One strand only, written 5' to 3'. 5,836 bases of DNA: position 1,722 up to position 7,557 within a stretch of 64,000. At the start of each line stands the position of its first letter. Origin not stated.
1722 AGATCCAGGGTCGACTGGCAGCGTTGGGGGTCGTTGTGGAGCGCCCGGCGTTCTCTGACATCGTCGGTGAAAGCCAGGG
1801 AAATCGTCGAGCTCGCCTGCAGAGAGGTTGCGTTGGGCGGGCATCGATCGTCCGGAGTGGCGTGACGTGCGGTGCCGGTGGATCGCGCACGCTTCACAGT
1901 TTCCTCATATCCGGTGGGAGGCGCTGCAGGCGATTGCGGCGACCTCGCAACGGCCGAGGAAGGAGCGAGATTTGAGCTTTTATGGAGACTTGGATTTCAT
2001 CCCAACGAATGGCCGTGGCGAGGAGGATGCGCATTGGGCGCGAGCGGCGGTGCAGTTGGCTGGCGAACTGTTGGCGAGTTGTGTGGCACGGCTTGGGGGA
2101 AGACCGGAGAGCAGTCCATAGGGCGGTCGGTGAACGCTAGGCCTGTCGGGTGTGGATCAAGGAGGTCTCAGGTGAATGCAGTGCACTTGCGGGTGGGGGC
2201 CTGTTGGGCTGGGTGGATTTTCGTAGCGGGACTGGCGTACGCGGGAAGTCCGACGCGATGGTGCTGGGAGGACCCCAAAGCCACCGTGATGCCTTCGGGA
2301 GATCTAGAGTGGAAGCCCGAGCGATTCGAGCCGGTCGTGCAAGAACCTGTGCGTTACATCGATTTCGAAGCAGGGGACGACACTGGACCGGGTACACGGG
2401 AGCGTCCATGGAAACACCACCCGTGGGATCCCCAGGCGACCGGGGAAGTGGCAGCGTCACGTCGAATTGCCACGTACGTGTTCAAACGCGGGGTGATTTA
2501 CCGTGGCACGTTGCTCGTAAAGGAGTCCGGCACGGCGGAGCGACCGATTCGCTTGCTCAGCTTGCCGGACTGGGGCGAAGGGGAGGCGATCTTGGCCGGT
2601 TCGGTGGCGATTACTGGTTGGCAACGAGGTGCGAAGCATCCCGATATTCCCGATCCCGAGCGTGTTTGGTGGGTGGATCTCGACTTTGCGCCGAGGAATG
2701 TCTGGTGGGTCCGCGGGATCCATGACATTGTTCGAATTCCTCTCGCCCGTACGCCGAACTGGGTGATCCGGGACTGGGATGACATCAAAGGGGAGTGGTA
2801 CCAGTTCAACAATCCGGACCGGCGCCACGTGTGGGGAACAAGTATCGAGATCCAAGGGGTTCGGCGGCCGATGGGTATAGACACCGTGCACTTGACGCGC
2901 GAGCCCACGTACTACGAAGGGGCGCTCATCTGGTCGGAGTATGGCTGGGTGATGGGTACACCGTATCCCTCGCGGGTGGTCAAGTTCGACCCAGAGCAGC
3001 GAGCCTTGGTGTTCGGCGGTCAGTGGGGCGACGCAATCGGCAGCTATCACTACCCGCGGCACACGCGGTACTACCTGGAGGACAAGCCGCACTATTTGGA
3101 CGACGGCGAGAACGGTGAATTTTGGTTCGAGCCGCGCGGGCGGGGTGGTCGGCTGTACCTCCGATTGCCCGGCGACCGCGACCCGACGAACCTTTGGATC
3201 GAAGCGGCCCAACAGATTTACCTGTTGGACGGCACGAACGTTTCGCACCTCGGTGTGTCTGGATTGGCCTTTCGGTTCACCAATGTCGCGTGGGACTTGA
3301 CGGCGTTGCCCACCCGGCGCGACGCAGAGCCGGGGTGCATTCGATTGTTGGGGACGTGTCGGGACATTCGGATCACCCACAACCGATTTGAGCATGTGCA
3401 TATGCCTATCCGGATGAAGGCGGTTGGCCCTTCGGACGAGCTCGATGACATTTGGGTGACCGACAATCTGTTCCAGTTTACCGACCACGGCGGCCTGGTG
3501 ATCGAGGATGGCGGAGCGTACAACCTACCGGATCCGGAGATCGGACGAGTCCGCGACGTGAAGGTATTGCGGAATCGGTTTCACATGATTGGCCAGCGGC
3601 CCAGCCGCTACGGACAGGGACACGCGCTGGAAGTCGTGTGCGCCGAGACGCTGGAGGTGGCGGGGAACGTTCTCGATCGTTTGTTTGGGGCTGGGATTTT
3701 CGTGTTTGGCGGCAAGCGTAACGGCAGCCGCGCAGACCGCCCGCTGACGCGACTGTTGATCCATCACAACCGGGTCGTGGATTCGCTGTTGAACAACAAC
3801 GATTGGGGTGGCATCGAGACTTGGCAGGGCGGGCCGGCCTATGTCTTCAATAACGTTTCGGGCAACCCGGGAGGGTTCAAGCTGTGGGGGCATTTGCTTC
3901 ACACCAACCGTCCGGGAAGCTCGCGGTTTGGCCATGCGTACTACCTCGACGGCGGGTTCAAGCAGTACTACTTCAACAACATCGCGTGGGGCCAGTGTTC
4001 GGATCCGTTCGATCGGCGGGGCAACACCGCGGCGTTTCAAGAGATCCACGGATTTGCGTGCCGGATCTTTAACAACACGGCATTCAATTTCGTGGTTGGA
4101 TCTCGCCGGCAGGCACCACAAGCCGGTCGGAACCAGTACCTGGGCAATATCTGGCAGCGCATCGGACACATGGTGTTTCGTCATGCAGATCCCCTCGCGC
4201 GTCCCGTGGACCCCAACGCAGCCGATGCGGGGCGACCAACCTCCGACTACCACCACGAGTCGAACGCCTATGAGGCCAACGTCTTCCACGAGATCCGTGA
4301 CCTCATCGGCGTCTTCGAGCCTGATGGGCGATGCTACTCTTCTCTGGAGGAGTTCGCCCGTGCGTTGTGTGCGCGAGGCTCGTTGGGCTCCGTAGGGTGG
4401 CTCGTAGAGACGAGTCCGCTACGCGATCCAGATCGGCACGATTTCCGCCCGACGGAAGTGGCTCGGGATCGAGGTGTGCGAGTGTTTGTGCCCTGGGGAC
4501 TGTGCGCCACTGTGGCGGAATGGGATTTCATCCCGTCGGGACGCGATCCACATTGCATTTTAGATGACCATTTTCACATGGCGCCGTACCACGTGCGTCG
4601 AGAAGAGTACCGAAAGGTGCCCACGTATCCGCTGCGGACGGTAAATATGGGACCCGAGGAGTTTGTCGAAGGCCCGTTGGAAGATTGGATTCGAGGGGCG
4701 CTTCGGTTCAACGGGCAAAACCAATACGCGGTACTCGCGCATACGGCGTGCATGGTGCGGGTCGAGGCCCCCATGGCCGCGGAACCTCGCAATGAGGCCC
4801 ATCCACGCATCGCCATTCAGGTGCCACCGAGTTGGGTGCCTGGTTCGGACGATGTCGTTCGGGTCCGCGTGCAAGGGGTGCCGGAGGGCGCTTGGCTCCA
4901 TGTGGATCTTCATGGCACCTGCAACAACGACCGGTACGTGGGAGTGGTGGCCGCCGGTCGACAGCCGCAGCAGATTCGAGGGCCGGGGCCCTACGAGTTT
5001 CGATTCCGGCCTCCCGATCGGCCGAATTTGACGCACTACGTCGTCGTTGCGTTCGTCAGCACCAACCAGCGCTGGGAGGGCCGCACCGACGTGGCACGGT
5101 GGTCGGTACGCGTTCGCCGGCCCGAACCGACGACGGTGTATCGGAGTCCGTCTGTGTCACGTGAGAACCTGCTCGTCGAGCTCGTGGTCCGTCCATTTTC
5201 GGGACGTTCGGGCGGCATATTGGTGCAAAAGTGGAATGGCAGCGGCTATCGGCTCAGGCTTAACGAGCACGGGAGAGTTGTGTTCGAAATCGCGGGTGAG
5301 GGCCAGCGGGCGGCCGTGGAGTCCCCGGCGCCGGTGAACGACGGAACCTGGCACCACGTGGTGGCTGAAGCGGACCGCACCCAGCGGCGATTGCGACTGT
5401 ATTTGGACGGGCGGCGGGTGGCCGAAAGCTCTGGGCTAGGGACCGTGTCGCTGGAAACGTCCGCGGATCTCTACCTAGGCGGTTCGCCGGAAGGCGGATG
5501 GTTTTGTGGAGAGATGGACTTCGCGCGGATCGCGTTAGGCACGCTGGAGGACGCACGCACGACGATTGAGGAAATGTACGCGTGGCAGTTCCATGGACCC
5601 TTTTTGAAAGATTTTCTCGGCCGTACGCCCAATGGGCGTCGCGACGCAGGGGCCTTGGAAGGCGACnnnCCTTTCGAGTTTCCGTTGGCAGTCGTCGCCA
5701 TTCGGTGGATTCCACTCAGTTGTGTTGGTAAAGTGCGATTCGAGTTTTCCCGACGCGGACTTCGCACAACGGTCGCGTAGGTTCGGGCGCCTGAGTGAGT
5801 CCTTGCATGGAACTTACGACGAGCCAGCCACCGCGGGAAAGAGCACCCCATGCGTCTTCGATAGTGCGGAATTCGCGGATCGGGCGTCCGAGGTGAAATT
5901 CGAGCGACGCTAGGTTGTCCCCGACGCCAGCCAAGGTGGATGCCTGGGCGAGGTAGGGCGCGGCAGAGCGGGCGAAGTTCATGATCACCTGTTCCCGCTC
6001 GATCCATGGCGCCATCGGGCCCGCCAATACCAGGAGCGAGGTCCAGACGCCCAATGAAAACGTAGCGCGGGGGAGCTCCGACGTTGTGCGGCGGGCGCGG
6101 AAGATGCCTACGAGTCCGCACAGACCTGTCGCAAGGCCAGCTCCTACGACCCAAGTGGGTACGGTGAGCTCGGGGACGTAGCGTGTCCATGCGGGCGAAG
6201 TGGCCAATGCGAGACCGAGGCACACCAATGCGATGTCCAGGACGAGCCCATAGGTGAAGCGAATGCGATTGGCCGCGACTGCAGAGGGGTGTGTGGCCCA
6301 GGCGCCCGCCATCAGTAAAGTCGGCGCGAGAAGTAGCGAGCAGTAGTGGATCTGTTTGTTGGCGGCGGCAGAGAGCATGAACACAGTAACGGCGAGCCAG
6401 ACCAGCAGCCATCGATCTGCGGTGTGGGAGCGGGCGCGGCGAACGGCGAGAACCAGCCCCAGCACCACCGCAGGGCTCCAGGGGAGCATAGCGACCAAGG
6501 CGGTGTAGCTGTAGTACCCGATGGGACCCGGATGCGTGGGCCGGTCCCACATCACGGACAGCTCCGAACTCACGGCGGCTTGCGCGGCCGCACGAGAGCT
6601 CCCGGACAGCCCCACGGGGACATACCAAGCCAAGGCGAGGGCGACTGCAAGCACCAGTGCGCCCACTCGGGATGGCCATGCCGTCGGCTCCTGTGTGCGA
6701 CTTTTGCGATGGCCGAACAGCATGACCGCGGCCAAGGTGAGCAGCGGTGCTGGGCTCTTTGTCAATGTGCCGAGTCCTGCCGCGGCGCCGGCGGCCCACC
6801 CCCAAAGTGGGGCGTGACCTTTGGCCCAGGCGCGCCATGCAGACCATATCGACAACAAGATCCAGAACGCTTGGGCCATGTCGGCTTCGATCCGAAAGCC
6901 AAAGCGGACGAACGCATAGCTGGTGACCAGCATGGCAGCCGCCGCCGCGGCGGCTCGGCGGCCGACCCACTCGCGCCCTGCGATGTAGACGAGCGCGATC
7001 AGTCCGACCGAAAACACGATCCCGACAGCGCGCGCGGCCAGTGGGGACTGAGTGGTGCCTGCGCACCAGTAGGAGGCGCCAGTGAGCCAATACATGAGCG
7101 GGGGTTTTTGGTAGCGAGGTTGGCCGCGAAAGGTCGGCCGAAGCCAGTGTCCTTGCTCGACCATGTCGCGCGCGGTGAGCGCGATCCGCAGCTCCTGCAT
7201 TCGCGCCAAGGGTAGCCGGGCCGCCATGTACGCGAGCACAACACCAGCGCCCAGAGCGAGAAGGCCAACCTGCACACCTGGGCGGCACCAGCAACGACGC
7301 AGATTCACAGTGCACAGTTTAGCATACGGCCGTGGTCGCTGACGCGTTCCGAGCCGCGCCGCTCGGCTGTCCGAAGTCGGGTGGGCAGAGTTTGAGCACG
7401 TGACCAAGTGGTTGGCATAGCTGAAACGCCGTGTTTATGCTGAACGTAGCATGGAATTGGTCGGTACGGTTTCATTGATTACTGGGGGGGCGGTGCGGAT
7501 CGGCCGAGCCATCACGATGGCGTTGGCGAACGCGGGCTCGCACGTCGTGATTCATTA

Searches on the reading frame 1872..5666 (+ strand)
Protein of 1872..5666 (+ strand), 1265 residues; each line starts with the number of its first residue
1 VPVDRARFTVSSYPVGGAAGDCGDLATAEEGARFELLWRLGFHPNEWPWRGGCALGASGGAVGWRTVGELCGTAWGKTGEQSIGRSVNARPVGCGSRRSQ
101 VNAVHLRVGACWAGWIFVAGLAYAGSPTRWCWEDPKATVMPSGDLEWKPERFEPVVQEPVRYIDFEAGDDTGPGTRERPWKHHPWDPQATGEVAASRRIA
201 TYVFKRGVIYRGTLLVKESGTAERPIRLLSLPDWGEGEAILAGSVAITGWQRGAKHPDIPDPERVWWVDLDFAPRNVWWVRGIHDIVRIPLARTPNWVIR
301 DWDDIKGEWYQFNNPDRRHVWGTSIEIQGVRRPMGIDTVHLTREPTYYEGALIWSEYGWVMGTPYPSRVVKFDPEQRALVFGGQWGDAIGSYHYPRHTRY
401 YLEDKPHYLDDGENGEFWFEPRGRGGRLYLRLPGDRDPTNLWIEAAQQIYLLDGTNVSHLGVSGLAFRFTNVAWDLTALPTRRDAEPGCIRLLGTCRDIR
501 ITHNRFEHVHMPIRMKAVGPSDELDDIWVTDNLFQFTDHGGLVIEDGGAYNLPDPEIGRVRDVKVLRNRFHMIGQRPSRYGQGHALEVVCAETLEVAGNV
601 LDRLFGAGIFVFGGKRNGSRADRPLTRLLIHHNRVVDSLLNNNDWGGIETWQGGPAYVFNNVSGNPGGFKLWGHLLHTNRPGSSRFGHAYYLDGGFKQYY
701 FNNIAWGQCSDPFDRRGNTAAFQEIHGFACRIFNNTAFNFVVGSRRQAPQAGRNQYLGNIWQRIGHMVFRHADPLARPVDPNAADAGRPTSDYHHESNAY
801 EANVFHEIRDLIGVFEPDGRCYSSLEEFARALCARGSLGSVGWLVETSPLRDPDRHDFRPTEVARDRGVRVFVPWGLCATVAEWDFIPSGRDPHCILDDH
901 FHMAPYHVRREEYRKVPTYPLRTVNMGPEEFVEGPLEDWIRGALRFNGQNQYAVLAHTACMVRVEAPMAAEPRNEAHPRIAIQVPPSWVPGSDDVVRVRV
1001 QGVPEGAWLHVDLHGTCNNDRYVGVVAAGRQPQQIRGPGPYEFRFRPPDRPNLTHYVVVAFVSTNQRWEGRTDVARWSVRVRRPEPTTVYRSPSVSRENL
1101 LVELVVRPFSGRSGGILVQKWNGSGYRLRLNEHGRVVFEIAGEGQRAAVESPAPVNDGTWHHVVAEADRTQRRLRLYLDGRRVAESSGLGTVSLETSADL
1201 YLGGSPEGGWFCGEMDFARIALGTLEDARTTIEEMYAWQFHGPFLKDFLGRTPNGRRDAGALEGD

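Call 39: search_protein_families(library=pfam, proteins=[window:1872-5666:+], max_evalue=0.00001)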
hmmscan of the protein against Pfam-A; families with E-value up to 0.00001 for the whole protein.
window:1872-5666:+ (1265 aa): 3 families
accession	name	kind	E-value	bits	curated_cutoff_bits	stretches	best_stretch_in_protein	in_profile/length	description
PF13385.13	Laminin_G_3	-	1.4e-16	61.5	27.6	1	1110-1221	29-141/151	Concanavalin A-like lectin/glucanases superfamily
PF02210.31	Laminin_G_2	-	2.3e-10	41.5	22.9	1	1123-1205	18-99/126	Laminin G domain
PF00054.30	Laminin_G_1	-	2.4e-09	37.9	24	1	1133-1206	28-101/131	Laminin G domain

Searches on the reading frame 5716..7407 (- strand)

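Call 39: search_protein_families(library=pfam, proteins=[window:5716-7407:-], max_evalue=0.00001)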
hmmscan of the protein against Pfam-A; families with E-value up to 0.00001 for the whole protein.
window:5716-7407:- (563 aa): 2 families
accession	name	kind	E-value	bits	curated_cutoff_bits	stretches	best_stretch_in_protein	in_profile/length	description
PF13231.12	PMT_2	-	4.1e-14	53.5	26.1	1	101-261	2-160/160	Dolichyl-phosphate-mannose-protein mannosyltransferase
PF02366.24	PMT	-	3.6e-08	33.7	22.7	1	100-231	61-196/245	Dolichyl-phosphate-mannose-protein mannosyltransferase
